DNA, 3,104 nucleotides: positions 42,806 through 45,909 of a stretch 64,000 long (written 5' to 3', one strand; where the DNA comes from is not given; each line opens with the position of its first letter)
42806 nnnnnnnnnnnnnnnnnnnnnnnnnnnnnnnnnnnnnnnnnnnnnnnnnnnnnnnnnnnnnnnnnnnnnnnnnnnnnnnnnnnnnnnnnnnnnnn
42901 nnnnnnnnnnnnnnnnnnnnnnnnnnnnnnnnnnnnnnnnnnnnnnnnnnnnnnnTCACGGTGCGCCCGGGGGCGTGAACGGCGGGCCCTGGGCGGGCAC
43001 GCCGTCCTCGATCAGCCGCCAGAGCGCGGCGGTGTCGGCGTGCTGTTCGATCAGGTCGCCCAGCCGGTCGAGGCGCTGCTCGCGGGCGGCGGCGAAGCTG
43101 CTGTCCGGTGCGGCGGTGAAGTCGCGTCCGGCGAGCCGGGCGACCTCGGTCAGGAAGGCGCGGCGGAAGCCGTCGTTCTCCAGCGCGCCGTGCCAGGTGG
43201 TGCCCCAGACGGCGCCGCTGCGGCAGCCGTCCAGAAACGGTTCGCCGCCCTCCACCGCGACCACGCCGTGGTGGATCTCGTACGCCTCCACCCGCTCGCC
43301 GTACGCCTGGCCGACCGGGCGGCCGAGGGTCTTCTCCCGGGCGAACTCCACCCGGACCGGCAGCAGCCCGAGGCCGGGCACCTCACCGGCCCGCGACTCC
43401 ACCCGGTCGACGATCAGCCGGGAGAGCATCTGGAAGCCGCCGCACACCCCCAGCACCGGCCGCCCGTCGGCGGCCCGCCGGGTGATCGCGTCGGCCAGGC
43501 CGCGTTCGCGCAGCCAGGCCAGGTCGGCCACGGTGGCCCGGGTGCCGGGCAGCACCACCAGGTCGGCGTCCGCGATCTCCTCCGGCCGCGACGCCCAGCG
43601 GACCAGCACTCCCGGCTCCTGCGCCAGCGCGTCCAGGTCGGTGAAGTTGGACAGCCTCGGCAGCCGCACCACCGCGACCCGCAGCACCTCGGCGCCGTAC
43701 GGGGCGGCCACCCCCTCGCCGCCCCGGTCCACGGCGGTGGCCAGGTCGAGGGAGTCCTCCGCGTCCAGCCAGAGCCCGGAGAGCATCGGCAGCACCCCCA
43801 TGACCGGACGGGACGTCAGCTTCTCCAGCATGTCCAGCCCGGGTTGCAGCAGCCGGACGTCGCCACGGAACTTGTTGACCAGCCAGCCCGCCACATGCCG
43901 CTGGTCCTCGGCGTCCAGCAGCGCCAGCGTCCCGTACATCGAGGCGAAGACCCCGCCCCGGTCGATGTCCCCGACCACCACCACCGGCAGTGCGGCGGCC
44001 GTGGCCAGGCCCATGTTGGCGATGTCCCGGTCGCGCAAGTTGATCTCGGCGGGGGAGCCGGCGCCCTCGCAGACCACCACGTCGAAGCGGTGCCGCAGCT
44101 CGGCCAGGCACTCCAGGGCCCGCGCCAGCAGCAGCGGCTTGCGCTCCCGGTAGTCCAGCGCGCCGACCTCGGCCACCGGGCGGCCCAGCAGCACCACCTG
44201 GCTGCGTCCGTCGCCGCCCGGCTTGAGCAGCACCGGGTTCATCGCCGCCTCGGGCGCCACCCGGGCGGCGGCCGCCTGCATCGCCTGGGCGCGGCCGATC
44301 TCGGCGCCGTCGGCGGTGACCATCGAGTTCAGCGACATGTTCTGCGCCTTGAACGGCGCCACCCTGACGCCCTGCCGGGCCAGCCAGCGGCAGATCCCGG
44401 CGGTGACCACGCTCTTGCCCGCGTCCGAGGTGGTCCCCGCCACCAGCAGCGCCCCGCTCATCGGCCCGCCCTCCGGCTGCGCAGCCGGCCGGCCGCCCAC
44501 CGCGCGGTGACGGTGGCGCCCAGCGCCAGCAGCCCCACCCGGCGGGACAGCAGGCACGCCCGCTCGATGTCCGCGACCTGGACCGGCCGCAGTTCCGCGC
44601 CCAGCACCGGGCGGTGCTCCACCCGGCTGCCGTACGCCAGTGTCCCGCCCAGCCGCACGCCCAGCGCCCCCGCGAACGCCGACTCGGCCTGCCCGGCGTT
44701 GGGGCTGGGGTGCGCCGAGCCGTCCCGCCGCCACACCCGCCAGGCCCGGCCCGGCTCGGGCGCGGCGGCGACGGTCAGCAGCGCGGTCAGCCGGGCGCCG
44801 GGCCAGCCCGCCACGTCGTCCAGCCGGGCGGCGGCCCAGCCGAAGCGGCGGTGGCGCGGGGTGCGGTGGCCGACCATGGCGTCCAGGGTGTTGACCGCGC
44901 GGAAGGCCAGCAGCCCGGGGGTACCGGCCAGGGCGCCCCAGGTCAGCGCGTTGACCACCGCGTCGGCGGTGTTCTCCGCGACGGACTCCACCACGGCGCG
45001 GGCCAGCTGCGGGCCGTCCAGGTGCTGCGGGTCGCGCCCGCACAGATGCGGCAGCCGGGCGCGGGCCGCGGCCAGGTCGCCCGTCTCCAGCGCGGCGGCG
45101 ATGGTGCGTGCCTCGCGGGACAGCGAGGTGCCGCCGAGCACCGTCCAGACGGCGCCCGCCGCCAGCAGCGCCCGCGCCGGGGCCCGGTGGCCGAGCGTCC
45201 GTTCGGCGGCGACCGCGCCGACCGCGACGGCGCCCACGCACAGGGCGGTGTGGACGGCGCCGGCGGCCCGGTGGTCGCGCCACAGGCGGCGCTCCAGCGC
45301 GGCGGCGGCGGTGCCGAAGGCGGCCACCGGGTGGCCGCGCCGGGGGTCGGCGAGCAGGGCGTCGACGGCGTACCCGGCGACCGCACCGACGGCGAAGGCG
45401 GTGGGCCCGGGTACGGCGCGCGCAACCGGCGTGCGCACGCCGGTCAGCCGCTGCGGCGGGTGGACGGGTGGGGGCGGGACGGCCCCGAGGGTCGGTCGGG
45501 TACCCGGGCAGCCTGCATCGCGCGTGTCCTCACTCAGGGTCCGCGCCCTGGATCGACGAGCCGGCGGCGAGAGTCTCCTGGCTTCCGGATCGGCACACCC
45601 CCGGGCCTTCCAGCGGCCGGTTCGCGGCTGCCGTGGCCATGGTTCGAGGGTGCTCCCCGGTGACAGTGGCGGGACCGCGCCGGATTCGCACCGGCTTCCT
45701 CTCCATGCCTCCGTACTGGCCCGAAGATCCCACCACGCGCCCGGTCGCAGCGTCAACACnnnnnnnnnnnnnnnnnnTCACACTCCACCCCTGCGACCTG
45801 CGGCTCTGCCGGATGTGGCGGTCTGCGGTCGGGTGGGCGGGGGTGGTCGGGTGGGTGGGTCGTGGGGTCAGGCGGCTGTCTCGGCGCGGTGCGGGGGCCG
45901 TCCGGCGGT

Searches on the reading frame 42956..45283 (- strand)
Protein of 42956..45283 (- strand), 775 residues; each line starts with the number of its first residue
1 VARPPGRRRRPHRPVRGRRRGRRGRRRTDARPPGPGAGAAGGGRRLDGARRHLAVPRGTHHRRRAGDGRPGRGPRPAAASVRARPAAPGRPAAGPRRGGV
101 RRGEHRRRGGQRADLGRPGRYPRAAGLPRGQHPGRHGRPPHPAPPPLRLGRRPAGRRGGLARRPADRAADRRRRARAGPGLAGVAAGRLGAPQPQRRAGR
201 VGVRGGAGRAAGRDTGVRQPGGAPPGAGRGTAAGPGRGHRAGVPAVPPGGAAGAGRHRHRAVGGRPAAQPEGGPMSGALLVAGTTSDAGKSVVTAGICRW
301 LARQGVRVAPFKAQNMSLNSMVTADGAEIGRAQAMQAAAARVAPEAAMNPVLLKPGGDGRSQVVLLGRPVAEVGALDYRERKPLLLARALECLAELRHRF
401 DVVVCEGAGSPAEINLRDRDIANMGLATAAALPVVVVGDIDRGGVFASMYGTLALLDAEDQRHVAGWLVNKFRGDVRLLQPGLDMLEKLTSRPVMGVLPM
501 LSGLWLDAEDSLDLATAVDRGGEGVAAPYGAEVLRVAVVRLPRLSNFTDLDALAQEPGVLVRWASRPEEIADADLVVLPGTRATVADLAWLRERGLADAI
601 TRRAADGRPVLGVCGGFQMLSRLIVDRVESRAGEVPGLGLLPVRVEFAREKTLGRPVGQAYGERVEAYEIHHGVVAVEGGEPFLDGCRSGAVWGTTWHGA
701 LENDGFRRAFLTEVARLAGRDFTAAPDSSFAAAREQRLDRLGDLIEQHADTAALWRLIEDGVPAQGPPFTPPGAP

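Call 17: search_protein_families(library=pfam, proteins=[window:42956-45283:-], max_evalue=0.0001)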
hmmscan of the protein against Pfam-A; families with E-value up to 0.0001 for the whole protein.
window:42956-45283:- (775 aa): 3 families
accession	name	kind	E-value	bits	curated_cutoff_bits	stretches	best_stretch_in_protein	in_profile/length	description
PF07685.20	GATase_3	-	2e-44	152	27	1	535-705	1-195/196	CobB/CobQ-like glutamine amidotransferase domain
PF01656.29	CbiA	-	2.8e-22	79.4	25.4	1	280-504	2-115/125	CobQ/CobB/MinD/ParA nucleotide binding domain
PF13500.12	AAA_26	-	1.3e-12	48.4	27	1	278-503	2-193/198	AAA domain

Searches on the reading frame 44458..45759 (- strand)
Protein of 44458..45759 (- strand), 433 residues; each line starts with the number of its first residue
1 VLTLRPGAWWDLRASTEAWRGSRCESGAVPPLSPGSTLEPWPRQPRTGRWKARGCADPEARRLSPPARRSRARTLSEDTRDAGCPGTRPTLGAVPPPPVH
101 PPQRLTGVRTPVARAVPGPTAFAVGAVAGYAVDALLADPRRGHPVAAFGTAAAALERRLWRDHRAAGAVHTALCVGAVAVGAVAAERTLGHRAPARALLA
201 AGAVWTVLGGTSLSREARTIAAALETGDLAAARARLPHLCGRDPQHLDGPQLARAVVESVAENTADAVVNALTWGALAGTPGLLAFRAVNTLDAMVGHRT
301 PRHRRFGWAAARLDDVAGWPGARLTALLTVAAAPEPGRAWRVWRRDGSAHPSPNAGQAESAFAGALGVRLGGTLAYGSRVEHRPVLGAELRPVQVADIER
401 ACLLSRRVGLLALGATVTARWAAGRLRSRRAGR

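Call 17: search_protein_families(library=pfam, proteins=[window:44458-45759:-], max_evalue=0.0001)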
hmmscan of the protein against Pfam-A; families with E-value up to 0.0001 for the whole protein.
window:44458-45759:- (433 aa): 1 family
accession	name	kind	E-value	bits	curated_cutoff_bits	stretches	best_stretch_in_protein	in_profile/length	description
PF03186.18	CobD_Cbib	-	1.1e-88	297.7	34.4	1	127-404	2-281/282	CobD/Cbib protein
